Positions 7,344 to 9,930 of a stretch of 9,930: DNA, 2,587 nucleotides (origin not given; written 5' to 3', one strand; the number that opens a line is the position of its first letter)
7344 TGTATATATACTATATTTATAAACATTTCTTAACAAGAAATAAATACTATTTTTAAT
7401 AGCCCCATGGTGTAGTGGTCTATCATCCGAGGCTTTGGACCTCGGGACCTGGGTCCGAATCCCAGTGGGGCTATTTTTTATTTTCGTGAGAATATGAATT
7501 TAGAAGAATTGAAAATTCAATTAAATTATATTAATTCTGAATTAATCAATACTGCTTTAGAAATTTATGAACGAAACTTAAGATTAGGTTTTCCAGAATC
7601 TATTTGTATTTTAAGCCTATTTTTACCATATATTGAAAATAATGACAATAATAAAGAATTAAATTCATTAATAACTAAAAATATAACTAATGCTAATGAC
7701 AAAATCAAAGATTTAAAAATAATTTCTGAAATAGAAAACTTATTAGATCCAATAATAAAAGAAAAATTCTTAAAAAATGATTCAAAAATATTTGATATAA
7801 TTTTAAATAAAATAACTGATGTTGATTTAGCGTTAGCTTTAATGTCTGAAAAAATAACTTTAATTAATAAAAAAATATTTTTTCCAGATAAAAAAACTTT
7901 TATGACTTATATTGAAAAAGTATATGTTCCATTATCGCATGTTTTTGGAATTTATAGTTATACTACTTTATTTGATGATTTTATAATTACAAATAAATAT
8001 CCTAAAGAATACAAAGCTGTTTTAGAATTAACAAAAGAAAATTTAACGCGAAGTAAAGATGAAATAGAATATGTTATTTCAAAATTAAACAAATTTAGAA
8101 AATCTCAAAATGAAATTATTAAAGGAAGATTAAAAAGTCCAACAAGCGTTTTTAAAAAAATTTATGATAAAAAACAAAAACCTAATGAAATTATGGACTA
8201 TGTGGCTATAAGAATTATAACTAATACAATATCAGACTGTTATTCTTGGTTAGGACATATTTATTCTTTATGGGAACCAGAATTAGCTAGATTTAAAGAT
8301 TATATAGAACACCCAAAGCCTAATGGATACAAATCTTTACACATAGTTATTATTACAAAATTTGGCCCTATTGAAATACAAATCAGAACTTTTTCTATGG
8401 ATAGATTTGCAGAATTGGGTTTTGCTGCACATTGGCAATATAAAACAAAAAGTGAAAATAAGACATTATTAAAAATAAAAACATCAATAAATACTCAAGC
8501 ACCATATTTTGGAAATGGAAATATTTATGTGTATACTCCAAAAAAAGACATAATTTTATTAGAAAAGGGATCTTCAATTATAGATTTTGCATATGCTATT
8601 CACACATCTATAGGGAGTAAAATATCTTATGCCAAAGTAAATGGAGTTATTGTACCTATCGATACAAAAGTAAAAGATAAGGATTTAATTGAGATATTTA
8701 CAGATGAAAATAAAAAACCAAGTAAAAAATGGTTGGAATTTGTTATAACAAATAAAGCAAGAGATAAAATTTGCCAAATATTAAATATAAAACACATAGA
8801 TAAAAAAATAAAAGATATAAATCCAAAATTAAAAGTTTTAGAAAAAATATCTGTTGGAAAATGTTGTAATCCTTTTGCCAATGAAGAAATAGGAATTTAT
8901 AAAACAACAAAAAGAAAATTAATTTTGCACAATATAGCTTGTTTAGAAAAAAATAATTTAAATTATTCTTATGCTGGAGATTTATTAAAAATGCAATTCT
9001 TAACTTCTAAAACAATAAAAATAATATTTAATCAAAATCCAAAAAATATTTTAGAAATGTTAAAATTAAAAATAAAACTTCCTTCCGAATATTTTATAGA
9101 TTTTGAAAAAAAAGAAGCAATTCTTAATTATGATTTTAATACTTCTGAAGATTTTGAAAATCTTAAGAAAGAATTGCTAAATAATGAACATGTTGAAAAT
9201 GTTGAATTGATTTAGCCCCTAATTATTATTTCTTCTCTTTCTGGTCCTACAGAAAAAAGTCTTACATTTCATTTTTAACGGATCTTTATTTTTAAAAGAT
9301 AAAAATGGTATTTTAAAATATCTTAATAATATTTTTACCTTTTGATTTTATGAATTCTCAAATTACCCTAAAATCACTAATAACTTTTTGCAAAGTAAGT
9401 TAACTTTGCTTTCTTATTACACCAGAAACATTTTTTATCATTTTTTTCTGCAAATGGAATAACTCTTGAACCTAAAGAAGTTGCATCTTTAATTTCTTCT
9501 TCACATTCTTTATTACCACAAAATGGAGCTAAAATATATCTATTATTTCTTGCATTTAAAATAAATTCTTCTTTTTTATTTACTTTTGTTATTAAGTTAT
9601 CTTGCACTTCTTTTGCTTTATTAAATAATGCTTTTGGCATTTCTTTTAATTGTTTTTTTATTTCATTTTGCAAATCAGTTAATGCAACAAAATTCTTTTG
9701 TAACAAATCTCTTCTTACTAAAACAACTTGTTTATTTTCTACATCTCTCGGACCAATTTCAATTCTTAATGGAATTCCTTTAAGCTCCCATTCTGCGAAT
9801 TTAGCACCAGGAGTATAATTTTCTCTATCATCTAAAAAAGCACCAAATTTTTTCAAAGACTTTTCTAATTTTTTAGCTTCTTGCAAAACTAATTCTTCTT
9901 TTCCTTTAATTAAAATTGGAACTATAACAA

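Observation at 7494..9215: Compact long RSH with a full ribosome-sensing C-terminal region, in a genome with archaeal-type signals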

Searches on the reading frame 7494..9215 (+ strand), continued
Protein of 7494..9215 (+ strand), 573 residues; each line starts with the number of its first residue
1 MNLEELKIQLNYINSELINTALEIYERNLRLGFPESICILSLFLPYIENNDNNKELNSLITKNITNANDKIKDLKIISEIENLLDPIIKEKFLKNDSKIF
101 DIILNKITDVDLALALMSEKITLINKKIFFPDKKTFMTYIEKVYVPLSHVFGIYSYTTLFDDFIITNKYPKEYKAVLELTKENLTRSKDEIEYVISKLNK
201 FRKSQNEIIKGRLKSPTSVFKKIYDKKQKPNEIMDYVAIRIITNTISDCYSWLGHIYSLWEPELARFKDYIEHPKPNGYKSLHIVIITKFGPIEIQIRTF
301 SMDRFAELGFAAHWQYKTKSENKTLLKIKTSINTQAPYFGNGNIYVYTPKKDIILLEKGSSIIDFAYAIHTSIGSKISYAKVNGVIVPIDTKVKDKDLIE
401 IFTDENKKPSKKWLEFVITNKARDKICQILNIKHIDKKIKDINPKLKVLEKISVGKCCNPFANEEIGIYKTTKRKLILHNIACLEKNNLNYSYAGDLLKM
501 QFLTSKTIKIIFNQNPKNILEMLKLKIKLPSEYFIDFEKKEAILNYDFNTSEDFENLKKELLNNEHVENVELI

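Call 51: list_cluster_members(proteins=[P0045, P0049, P0100, P0036, P0058, P0024, P0033, P0040, P0102, P0023])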
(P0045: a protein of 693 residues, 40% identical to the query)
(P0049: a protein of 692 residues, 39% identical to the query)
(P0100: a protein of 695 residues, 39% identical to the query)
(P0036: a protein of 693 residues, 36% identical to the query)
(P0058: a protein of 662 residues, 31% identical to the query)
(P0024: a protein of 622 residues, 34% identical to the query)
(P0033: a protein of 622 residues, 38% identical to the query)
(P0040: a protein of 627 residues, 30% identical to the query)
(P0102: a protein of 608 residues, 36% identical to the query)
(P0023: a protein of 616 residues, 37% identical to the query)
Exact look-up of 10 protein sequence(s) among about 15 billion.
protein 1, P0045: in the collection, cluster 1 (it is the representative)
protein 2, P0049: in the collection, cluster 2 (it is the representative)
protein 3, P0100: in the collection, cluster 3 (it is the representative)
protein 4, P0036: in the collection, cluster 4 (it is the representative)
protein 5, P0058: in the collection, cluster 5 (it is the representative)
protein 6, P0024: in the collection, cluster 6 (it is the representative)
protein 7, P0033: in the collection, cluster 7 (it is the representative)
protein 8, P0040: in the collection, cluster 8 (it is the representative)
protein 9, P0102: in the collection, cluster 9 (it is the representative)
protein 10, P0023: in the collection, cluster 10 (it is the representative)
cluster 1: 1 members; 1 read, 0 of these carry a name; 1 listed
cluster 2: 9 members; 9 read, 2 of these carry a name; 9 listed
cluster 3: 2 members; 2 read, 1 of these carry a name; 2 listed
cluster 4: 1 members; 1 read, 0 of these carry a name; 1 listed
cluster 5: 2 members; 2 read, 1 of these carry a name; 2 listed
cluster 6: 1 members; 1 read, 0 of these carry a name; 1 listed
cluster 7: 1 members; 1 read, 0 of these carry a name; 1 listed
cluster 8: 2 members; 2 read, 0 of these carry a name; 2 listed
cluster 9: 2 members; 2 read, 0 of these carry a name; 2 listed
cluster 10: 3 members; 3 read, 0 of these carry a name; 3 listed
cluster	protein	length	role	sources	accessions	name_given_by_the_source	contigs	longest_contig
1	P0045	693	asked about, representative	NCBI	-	-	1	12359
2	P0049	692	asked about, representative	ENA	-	-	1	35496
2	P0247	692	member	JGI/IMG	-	GTP pyrophosphokinase/guanosine-3',5'-bis(diphosphate) 3'-pyrophosphohydrolase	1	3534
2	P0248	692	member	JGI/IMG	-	GTP pyrophosphokinase/guanosine-3',5'-bis(diphosphate) 3'-pyrophosphohydrolase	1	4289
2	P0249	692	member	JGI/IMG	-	-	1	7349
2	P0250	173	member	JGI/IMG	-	-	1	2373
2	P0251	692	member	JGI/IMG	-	-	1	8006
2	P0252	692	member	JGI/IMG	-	-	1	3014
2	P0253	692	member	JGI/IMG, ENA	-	-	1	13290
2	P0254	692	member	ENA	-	-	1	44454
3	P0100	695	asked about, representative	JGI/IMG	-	GTP pyrophosphokinase/guanosine-3',5'-bis(diphosphate) 3'-pyrophosphohydrolase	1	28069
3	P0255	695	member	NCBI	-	-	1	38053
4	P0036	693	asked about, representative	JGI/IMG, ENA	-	-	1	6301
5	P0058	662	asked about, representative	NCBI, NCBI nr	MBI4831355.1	MAG: bifunctional (p)ppGpp synthetase/guanosine-3',5'-bis(diphosphate) ... | bifunctional (p)ppGpp synthetase/guanosine-3',5'-bis(diphosphate) 3'-pyrophosphohydrolase ...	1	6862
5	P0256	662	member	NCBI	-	-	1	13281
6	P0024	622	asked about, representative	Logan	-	-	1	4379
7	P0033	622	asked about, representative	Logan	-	-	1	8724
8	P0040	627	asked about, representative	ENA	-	-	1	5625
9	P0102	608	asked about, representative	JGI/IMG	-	-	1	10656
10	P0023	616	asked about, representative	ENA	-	-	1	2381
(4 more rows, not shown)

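Call 52: search_protein_families(library=pfam, alignment_id=A1, max_evalue=0.05)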
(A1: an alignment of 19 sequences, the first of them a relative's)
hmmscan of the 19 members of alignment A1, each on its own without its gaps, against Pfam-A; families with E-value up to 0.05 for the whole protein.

A. member 1, P0001 (573 aa): 3 families
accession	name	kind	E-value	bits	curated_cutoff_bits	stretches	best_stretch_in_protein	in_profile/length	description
PF04607.23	RelA_SpoT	-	1.6e-35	122.2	27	1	211-320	1-112/113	Region found in RelA / SpoT proteins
PF02824.27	TGS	-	6.6e-18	64.9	22.2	1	344-403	1-60/60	TGS domain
PF22185.1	AF_0924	-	0.021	15.2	27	0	138-175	6-43/117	Uncharacterized protein AF_0924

B. families by the number of members that match (of 19 scanned): 14 families
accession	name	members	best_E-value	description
PF04607.23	RelA_SpoT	19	4.9e-37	Region found in RelA / SpoT proteins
PF02824.27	TGS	19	4e-21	TGS domain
PF02597.26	ThiS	2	0.00023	ThiS family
PF24185.1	DUF7413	2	0.011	Domain of unknown function (DUF7413)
PF16455.10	UBD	1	0.0033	Ubiquitin-binding domain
PF25155.1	NTF2_YvbJ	1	0.0082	YvbJ NTF2-like domain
PF13040.11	Fur_reg_FbpB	1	0.02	Fur-regulated basic protein B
PF22185.1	AF_0924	1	0.021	Uncharacterized protein AF_0924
PF08855.15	DUF1825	1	0.021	Domain of unknown function (DUF1825)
PF22025.1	ThiI_fer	1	0.025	ThiI ferredoxin-like domain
PF01175.24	Urocanase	1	0.035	Urocanase Rossmann-like domain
PF03048.19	Herpes_UL92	1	0.043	UL92 family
PF01037.27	AsnC_trans_reg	1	0.044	Lrp/AsnC ligand binding domain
PF08722.17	Tn7_TnsA-like_N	1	0.047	TnsA-like endonuclease N terminal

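Call 55: find_encoding_contigs(protein=P0019, flank=4000, max_places=1)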
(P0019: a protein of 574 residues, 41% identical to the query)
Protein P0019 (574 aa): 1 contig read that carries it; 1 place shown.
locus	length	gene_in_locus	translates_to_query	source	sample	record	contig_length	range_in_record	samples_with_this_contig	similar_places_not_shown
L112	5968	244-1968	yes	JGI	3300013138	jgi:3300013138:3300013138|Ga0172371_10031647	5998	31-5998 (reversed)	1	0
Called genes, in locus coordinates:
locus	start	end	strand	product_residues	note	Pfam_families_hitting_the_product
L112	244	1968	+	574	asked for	PF04607:RelA_SpoT, PF02824:TGS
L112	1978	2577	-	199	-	-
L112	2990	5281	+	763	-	PF00437:T2SSE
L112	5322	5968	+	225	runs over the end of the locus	?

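Call 56: find_encoding_contigs(protein=P0005, flank=4000, max_places=1)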
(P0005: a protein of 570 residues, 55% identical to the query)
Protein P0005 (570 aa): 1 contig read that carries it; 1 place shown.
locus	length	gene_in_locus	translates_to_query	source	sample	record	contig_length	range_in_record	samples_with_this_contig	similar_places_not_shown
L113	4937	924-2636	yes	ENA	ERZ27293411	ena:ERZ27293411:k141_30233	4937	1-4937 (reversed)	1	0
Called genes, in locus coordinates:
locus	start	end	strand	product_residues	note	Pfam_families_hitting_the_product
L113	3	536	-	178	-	?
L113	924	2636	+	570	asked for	PF04607:RelA_SpoT, PF02824:TGS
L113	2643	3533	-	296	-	-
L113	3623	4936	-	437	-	?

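Call 57: find_encoding_contigs(protein=P0012, flank=4000, max_places=1)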
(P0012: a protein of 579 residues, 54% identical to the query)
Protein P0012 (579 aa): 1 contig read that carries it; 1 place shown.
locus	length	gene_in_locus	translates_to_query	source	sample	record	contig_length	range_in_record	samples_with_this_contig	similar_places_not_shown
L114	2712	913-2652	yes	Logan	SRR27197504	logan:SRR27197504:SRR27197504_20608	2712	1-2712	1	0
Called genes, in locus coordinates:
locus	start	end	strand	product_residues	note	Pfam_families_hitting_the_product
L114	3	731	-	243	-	?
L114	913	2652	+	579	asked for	PF04607:RelA_SpoT, PF02824:TGS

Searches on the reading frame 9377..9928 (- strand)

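Call 8: search_protein_families(library=pfam, proteins=[window:9377-9928:-], max_evalue=0.1)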
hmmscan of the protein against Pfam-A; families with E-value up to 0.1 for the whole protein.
window:9377-9928:- (183 aa): 4 families
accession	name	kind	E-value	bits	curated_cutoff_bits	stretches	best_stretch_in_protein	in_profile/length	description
PF09180.16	ProRS-C_1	-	2.5e-18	66.4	31.5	1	120-183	2-71/71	Prolyl-tRNA synthetase, C-terminal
PF03129.25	HGTP_anticodon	-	1.2e-17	64.2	21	1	2-92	4-93/94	Anticodon binding domain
PF23130.1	IcmW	-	0.036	14.7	27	0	7-39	26-58/144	IcmW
PF07614.16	DUF1577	-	0.064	12.8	25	1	81-148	130-198/256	Protein of unknown function (DUF1577)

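Call 9: search_protein_families(library=ncbifam, proteins=[window:9377-9928:-], max_evalue=0.1)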
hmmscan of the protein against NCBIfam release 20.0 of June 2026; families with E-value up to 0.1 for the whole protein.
window:9377-9928:- (183 aa): 7 families
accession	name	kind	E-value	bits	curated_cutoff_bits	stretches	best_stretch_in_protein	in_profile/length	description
TIGR00408.1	proS_fam_I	equivalog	8.1e-40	137.1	437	1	1-183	286-475/475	proline--tRNA ligase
NF006625.0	PRK09194.1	equivalog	3.3e-10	39.5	558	1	6-90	474-558/559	proline--tRNA ligase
NF008979.1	PRK12325.1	exception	6.8e-08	31.8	550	1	7-90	352-436/437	proline--tRNA ligase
TIGR00409.1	proS_fam_II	equivalog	2.4e-06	26.7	306.7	1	10-93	484-568/568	proline--tRNA ligase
NF003068.0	PRK03991.1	equivalog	9.8e-05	20.9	484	1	13-108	510-606/613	threonine--tRNA ligase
TIGR00484.1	EF-G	equivalog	0.012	13.8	659.4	1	48-125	156-227/691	elongation factor G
TIGR01531.1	glyc_debranch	equivalog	0.016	12.4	1399.55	1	29-148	231-353/1443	glycogen debranching enzyme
